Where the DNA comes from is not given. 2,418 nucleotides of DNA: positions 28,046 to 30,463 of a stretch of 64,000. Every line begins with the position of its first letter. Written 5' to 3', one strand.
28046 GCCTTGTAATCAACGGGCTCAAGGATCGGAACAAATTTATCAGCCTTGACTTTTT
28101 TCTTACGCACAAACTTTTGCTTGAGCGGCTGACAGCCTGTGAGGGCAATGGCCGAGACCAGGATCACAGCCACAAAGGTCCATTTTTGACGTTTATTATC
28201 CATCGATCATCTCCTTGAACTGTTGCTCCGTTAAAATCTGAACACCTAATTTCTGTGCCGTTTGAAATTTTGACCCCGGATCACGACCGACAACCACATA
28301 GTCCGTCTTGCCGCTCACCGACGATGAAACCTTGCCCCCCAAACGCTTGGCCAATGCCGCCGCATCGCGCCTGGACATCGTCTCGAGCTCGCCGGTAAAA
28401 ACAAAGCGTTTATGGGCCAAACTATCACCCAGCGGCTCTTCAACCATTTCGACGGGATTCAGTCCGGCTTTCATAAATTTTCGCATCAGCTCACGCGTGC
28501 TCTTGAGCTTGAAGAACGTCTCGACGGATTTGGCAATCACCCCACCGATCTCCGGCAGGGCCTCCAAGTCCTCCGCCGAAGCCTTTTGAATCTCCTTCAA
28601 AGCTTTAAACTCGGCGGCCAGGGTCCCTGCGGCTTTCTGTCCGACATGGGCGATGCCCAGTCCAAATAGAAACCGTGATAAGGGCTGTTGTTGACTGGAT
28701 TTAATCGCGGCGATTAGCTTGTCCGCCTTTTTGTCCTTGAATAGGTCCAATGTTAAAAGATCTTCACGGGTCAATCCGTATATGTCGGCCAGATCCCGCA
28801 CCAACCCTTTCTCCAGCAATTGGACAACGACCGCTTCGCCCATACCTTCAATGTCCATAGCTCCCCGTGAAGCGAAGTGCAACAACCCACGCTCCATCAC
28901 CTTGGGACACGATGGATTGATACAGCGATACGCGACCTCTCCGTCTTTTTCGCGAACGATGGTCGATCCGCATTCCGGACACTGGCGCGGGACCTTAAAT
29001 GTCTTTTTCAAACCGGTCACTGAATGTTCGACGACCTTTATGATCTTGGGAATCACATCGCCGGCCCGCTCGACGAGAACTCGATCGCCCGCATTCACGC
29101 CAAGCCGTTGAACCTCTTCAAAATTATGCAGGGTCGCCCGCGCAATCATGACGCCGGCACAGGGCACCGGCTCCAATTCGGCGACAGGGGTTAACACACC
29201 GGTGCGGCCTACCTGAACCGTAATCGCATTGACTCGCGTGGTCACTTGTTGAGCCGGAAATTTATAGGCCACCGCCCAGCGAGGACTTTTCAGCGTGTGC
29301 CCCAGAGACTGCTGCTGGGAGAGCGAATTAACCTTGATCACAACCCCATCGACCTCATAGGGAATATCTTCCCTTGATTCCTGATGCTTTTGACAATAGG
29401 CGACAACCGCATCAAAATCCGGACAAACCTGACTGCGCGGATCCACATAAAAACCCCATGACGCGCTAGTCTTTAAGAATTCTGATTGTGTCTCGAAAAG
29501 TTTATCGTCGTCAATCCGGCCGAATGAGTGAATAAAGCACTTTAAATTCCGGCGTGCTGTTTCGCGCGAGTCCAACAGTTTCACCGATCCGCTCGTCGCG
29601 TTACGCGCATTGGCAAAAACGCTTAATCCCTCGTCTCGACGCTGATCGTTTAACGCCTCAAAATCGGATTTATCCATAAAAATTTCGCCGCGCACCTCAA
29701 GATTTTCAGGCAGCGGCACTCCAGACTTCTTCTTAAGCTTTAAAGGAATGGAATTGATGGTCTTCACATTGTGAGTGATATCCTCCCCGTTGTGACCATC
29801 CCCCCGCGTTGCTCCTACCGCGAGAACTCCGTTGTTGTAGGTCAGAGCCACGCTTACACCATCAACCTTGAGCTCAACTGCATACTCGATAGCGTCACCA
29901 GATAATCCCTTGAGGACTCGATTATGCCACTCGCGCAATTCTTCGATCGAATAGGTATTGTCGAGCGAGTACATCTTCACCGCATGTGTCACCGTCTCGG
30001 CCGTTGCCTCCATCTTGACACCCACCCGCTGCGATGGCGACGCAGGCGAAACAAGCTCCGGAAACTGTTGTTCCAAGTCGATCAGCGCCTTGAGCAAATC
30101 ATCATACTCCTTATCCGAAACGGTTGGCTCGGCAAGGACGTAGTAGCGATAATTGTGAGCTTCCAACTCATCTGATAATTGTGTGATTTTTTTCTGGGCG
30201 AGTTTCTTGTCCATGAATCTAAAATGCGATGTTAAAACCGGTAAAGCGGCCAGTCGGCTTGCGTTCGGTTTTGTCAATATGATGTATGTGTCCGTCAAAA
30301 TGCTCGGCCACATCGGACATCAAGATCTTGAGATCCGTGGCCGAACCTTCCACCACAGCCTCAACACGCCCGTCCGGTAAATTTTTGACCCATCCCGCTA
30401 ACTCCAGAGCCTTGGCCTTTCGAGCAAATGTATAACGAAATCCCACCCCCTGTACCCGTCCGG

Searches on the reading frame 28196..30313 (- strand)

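Call 15: search_protein_families(library=pfam, proteins=[window:28196-30313:-], max_evalue=0.001)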
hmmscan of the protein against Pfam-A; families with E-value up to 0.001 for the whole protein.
window:28196-30313:- (705 aa): 8 families
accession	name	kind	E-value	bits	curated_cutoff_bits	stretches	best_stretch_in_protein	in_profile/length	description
PF01653.23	DNA_ligase_aden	-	4.8e-90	301.9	27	1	105-355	4-253/253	NAD-dependent DNA ligase adenylation domain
PF03120.22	DNA_ligase_OB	-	6.6e-31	106.5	32.9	1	358-431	1-74/79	NAD-dependent DNA ligase OB-fold domain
PF12826.13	HHH_2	-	2.3e-19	69.8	27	1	547-609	1-63/64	Helix-hairpin-helix motif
PF00533.33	BRCT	-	5.6e-13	49.4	21.3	1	635-703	9-78/78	BRCA1 C Terminus (BRCT) domain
PF03119.21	DNA_ligase_ZBD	-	1.4e-10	41.3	25.8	1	444-470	1-26/27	NAD-dependent DNA ligase C4 zinc finger domain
PF14520.12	HHH_5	-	1.1e-08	35.9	27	1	487-538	6-56/57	Helix-hairpin-helix domain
PF22745.1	Nlig-Ia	-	3e-06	28.2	27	1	43-91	6-54/92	DNA ligase-like, N-terminal NAD+-binding domain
PF12738.14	PTCB-BRCT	-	0.00019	21.8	22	0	644-695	9-60/63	twin BRCT domain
